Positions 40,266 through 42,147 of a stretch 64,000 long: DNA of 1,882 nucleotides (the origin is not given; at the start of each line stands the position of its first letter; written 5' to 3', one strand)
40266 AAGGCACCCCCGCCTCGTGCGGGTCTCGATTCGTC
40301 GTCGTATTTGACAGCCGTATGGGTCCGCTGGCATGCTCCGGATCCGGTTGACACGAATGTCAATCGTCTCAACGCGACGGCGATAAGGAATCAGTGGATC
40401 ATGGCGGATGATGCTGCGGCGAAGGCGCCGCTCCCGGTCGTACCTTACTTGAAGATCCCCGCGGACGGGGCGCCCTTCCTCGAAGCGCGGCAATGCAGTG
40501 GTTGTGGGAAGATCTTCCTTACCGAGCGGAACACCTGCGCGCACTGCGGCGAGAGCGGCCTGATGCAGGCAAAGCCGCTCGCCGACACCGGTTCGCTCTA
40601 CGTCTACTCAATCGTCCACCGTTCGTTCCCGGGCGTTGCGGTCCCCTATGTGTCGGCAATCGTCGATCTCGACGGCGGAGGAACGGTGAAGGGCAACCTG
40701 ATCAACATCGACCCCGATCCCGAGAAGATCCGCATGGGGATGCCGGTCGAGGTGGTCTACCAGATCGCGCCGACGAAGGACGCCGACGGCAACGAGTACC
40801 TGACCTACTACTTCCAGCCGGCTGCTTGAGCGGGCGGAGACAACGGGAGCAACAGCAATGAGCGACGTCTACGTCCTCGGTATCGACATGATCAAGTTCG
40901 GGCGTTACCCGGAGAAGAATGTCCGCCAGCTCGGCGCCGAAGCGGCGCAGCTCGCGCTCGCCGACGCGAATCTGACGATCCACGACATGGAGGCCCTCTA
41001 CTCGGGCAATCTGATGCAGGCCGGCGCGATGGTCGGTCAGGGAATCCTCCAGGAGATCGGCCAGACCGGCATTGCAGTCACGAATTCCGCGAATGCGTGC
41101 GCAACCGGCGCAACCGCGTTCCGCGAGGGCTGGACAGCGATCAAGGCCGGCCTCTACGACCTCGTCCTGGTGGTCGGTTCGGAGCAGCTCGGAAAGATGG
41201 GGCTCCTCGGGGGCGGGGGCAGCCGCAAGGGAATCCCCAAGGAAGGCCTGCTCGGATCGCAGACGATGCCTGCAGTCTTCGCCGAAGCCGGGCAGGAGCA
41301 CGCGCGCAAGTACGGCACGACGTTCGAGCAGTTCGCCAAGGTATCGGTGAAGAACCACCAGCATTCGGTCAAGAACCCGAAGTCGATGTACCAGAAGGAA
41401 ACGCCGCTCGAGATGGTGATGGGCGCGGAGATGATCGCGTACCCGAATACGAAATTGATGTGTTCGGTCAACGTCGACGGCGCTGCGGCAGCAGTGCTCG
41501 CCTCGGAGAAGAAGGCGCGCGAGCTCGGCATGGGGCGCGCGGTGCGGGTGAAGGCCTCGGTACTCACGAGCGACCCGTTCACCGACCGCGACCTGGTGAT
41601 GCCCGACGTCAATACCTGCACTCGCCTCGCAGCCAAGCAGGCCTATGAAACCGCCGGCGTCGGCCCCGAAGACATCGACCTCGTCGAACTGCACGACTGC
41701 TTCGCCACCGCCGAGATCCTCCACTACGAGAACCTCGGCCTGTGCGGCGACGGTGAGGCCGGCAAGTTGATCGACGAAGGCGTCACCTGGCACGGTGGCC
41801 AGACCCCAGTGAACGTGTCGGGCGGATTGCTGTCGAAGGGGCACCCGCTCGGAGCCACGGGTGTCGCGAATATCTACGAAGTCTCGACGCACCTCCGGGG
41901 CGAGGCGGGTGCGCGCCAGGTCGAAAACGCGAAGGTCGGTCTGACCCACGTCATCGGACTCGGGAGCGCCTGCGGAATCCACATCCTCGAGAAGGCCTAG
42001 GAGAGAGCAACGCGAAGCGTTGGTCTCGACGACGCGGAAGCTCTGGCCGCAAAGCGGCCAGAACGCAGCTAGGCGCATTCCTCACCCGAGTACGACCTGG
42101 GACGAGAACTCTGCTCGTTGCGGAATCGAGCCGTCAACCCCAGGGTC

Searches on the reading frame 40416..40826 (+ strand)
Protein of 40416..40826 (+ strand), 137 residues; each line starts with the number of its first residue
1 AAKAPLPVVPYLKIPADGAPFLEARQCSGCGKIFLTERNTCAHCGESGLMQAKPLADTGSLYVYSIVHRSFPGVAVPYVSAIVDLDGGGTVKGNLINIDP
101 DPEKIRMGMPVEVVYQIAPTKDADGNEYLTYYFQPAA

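Call 35: search_protein_families(library=pfam, proteins=[window:40416-40826:+], max_evalue=0.001)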
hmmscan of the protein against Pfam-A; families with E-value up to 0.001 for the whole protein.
window:40416-40826:+ (137 aa): 4 families
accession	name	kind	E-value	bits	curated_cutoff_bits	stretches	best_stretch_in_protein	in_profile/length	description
PF01796.24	OB_ChsH2_C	-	3.9e-17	62.4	27.1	1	53-116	2-65/65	ChsH2, C-terminal OB-fold domain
PF12172.15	zf-ChsH2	-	4.3e-05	23.7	23.2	1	22-48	9-35/37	ChsH2, rubredoxin-like zinc ribbon domain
PF23733.2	GRXCR1-2_C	-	0.00063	20.1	26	1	19-52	7-43/47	GRXCR1/2, C-terminal domain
PF13248.11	Zn_ribbon_3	-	0.00097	19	27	0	25-46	3-24/26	zinc-ribbon domain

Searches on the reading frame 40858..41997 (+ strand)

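Call 35: search_protein_families(library=pfam, proteins=[window:40858-41997:+], max_evalue=0.001)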
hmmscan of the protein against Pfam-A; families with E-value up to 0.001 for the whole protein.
window:40858-41997:+ (380 aa): 4 families
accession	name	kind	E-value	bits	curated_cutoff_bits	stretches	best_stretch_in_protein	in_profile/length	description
PF22691.2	Thiolase_C_1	-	1.3e-40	138.9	28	1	253-377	18-142/144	Thiolase C-terminal domain-like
PF00108.29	Thiolase_N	-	7.4e-14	52.2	26.4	1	5-186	2-202/260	Thiolase, N-terminal domain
PF02803.24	Thiolase_C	-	6.1e-11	42.5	27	1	257-355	26-106/123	Thiolase, C-terminal domain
PF08545.16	ACP_syn_III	-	0.00024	21.3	24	0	78-113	4-39/80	3-Oxoacyl-[acyl-carrier-protein (ACP)] synthase III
